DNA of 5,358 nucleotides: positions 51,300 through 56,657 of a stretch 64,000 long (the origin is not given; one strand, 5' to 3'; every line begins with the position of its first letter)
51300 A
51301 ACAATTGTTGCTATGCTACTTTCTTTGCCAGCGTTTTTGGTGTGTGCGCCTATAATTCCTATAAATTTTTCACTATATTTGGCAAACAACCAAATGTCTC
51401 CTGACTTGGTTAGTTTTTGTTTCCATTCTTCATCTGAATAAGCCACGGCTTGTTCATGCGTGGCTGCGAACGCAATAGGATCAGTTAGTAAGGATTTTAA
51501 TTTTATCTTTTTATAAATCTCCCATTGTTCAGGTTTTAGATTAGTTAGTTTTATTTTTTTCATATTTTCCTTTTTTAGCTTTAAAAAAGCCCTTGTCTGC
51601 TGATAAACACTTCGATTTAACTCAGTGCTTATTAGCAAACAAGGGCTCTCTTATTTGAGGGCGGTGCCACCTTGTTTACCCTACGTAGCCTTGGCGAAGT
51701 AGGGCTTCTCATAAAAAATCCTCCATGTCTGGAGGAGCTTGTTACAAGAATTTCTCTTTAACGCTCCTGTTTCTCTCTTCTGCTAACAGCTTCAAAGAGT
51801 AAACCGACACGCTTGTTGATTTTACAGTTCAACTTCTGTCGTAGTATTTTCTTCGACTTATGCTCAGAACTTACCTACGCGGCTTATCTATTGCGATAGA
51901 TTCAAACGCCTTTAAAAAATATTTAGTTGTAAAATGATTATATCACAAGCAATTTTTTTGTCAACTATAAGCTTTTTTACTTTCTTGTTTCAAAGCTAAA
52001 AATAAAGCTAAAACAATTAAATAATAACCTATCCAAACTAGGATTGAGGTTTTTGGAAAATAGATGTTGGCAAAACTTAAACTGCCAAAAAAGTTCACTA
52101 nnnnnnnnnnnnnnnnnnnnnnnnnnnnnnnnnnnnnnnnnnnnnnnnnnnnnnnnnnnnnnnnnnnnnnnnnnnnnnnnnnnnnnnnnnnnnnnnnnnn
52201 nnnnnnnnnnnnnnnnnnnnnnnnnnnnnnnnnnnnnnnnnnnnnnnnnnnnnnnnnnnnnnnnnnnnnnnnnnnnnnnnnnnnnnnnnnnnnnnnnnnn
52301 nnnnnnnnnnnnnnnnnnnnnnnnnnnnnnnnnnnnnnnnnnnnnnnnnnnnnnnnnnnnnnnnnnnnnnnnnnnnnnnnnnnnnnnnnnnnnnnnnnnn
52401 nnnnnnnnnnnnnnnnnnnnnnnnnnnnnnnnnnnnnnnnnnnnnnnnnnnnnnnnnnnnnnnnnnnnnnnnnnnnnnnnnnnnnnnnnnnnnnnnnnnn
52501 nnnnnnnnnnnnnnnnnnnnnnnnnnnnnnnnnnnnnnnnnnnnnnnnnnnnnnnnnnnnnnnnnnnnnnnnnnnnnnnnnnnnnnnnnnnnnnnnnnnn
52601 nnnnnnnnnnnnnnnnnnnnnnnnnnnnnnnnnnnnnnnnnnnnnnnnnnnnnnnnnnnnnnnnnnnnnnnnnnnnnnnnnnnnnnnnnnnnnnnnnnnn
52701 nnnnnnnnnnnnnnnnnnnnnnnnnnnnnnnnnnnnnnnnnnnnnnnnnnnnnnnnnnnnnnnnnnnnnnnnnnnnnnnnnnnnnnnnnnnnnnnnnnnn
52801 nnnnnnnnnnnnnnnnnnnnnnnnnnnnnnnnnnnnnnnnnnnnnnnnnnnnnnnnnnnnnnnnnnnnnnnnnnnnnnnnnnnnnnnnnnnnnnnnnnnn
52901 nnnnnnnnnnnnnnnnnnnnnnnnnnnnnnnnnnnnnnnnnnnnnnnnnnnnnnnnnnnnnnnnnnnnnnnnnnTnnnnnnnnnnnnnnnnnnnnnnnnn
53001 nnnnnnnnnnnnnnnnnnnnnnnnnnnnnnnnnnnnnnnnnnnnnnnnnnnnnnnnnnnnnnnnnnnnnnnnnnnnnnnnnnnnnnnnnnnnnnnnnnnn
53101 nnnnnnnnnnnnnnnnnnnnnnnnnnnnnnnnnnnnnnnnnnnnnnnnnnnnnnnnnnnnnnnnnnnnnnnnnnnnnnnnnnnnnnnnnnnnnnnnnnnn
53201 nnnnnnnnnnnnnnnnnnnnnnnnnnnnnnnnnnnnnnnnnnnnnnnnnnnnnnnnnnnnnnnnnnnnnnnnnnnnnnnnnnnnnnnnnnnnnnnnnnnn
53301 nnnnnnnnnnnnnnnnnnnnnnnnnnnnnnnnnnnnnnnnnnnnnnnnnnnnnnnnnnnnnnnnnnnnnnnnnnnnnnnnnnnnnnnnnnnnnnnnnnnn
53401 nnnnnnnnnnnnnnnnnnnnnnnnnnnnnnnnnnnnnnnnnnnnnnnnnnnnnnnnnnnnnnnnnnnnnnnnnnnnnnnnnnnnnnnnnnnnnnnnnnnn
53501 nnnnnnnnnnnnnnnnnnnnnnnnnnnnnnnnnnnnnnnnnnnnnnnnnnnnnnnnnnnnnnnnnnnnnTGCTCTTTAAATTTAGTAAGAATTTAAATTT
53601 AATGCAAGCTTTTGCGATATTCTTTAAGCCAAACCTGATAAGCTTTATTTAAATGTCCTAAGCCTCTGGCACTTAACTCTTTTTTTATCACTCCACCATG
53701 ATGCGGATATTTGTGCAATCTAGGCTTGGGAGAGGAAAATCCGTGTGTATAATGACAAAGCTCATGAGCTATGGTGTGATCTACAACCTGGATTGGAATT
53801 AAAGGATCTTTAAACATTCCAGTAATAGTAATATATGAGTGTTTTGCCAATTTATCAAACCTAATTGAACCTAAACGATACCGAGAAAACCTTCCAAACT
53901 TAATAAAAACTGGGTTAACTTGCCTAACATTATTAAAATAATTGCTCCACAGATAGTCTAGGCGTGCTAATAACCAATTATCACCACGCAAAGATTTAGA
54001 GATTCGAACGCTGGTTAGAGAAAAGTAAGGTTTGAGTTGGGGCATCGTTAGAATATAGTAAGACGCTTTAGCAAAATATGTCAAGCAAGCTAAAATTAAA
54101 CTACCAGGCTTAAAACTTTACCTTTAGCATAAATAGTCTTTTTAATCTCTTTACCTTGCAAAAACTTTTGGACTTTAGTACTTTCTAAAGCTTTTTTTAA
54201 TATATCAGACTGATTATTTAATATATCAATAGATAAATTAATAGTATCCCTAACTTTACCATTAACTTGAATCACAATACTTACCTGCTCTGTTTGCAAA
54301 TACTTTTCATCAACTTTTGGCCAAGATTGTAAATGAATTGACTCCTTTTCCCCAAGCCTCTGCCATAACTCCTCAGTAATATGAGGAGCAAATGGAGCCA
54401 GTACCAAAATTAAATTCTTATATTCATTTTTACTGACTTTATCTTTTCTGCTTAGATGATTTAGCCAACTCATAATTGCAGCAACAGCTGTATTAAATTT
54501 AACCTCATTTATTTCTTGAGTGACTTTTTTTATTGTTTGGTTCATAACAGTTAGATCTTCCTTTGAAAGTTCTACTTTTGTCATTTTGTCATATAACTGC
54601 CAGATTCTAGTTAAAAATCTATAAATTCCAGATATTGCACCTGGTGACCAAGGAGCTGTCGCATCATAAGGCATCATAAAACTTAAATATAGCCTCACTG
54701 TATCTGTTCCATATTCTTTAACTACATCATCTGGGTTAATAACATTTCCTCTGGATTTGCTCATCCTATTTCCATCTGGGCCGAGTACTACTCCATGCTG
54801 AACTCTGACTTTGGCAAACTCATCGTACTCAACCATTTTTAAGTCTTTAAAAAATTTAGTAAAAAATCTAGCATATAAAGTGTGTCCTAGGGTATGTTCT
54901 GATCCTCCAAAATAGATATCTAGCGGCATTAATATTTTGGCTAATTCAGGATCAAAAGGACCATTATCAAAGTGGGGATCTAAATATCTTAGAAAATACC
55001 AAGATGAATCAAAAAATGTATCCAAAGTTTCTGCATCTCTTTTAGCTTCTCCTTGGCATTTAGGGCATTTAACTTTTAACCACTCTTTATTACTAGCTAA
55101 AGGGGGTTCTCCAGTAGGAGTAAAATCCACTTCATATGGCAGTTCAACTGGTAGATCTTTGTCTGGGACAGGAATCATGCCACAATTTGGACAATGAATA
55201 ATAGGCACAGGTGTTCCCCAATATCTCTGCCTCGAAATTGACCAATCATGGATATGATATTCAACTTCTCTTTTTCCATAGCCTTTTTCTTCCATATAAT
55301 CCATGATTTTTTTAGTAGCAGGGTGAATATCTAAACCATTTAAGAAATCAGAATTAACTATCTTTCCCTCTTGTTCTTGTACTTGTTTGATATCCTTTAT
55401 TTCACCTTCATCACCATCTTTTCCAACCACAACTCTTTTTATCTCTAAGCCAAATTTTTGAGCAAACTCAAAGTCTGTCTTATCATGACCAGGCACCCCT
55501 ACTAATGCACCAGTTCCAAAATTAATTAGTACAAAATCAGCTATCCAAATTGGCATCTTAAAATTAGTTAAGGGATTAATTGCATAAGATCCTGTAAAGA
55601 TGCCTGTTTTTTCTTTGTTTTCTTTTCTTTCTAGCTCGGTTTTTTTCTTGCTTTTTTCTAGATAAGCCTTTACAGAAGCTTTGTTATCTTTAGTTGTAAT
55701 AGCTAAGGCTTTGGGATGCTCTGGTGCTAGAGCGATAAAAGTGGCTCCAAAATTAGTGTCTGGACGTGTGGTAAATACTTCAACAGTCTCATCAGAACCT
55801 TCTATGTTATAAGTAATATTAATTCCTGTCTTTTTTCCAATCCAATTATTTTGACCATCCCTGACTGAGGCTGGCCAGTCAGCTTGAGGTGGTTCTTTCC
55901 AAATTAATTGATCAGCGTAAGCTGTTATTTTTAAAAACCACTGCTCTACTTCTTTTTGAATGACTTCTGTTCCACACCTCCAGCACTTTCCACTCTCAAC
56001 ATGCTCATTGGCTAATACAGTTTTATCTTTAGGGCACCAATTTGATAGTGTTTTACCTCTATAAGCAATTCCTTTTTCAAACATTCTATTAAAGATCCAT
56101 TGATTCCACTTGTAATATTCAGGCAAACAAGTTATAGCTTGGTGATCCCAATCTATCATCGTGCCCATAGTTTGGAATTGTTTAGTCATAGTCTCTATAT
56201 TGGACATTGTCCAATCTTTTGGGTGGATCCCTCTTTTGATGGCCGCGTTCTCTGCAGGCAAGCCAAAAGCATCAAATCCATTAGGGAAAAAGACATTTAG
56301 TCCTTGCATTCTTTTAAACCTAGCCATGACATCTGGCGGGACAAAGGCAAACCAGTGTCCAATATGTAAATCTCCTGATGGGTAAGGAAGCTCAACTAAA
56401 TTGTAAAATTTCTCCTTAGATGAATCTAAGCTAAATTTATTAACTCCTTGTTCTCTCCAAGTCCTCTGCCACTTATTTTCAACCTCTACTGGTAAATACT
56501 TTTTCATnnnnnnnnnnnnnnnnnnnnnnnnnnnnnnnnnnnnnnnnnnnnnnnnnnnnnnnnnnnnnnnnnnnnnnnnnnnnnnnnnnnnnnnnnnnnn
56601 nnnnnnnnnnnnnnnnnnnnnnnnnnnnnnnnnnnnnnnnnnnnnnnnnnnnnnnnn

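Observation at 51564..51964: T-box riboswitch (likely tRNA-Arg-sensing) controlling GNAT-argB-argF, and possibly argS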

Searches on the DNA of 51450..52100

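Call 4: search_rna_families(source=window, start=51450, end=52100, threshold=evalue, max_evalue=10, show_alignments=5)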
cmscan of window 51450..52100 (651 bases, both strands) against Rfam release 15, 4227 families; matches with E-value up to 10: 16.
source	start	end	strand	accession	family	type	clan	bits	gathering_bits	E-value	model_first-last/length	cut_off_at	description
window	51638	51851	-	RF00230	T-box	Cis-reg; leader;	-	29.9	93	8.7e-05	1-219/219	no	T-box leader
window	51581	51669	-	RF02399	NsiR1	Gene; sRNA;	-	20.7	39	0.13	1-60/60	no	Nitrogen stress-induced RNA 1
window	51582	51654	-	RF00977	mir-600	Gene; miRNA;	-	18.9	80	0.91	14-66/76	no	mir-600 microRNA precursor family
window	51711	51824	-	RF01859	Phe_leader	Cis-reg; leader;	-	18.4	55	2.2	1-125/125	no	Phenylalanine leader peptide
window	51582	51653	-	RF04174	MIR4208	Gene; miRNA;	-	18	140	5.4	13-177/191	no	MIR4208 microRNA precursor family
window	51789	51823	-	RF03608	mir-9440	Gene; miRNA;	-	17.4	80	0.95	1-67/67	no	mir-9440 microRNA precursor family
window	51580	51655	-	RF02009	mir-987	Gene; miRNA;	-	17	98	2.6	1-92/92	no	mir-987 microRNA precursor family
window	51816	51900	-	RF02084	STnc130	Gene; sRNA;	-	17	55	8.4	1-135/135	no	Enterobacteria sRNA STnc130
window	51582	51653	+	RF03752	MIR5292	Gene; miRNA;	-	16.4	105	6.5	1-94/94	no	MIR5292 microRNA precursor family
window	51809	51843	+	RF01615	ceN111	Gene; snRNA; snoRNA; CD-box;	-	16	43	7.9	1-70/70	no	Nematode snoRNA ceN111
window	51583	51673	-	RF01261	snR82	Gene; snRNA; snoRNA; HACA-box;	CL00040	15.4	60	0.51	1-270/270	no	Small nucleolar RNA snR82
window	51607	51626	-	RF01072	TMV_UPD-PK3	Cis-reg;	-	15.2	34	0.48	1-31/31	no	Pseudoknot of upstream pseudoknot domain (UPD) of the 3'UTR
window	51819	51875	+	RF02753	ES173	Gene; sRNA;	-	14.4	90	8.7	1-64/64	no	ES173 sRNA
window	51580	51655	+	RF04156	MIR2670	Gene; miRNA;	-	12.7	117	5.8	1-200/200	no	MIR2670 microRNA precursor family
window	51553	51596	-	RF00032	Histone3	Cis-reg;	-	12.6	34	4.6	1-46/46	no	Histone 3' UTR stem-loop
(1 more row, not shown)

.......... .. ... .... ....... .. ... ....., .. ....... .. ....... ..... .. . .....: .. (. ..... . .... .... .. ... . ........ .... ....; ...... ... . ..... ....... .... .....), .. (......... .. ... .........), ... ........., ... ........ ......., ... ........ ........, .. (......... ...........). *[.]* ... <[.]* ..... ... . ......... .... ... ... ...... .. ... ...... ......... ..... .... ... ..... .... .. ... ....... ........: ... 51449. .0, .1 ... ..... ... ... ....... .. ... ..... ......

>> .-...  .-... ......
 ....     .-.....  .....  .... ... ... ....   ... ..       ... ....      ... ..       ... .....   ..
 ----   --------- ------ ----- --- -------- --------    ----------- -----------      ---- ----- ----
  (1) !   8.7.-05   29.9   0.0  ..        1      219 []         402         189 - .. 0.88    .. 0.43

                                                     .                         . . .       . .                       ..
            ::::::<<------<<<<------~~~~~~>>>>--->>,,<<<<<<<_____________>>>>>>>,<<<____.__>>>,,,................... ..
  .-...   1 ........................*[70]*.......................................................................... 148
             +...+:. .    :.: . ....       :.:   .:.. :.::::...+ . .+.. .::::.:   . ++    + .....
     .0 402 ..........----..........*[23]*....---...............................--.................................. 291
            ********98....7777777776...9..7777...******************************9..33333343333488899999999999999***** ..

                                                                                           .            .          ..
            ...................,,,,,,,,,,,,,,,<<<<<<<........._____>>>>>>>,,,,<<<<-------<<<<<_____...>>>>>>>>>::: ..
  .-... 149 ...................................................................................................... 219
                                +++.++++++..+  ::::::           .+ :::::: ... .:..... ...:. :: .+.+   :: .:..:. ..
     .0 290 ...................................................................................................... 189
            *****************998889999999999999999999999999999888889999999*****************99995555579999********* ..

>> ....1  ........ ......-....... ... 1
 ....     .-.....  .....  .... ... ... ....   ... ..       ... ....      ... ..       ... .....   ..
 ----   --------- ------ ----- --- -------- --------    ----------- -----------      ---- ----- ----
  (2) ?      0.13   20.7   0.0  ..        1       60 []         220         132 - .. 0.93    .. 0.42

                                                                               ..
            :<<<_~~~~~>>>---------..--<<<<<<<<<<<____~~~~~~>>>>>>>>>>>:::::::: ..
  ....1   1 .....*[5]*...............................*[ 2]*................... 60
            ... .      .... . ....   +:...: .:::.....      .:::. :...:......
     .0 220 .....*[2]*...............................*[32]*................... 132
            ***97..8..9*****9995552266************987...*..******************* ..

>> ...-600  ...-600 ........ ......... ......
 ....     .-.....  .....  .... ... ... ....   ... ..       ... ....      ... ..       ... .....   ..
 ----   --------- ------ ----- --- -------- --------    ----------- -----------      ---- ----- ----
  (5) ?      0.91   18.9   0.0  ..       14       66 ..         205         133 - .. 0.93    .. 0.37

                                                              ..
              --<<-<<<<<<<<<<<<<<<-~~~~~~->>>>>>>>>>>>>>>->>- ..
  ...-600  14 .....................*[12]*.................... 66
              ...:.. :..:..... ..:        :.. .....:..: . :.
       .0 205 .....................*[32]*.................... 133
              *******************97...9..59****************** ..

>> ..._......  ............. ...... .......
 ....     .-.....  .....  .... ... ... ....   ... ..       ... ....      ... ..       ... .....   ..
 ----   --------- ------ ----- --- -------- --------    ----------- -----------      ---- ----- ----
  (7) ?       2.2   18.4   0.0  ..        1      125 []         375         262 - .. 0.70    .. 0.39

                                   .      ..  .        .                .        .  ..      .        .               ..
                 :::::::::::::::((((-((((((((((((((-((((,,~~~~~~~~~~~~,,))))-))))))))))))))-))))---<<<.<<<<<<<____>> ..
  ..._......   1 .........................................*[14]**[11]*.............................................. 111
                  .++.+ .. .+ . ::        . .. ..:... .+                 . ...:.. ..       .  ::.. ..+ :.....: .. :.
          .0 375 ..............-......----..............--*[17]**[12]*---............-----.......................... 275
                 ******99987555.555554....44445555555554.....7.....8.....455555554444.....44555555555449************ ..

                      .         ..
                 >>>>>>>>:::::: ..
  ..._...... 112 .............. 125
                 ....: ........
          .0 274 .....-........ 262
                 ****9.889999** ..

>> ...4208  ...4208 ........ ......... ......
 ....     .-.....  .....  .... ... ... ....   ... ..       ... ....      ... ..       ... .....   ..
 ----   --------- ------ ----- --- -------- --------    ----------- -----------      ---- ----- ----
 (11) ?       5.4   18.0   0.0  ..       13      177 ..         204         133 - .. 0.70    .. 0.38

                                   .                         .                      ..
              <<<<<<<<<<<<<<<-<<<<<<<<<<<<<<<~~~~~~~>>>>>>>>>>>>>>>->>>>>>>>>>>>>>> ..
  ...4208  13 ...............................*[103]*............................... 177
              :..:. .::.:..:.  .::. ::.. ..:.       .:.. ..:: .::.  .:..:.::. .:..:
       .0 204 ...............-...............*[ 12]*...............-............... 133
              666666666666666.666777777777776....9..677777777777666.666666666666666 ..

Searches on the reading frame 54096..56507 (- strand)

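Call 78: search_protein_families(library=pfam, proteins=[window:54096-56507:-], max_evalue=0.00001)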
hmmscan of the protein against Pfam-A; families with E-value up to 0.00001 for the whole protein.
window:54096-56507:- (803 aa): 5 families
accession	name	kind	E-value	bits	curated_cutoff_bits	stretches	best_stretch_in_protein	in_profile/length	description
PF13603.12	tRNA-synt_1_2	-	1.4e-62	211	25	1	221-406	2-185/185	Leucyl-tRNA synthetase, editing domain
PF00133.28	tRNA-synt_1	-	6.2e-55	187.1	22.7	2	13-212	2-214/414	tRNA synthetases class I (I, L, M and V)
PF09334.17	tRNA-synt_1g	-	2.1e-33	116.1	20.1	1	40-181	7-145/391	tRNA synthetases class I (M)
PF08264.19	Anticodon_1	-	2e-25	89.8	25.1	1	652-759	5-139/148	Anticodon-binding domain of tRNA ligase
PF01406.26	tRNA-synt_1e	-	2.7e-06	27.4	27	0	563-609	236-281/301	tRNA synthetases class I (C) catalytic domain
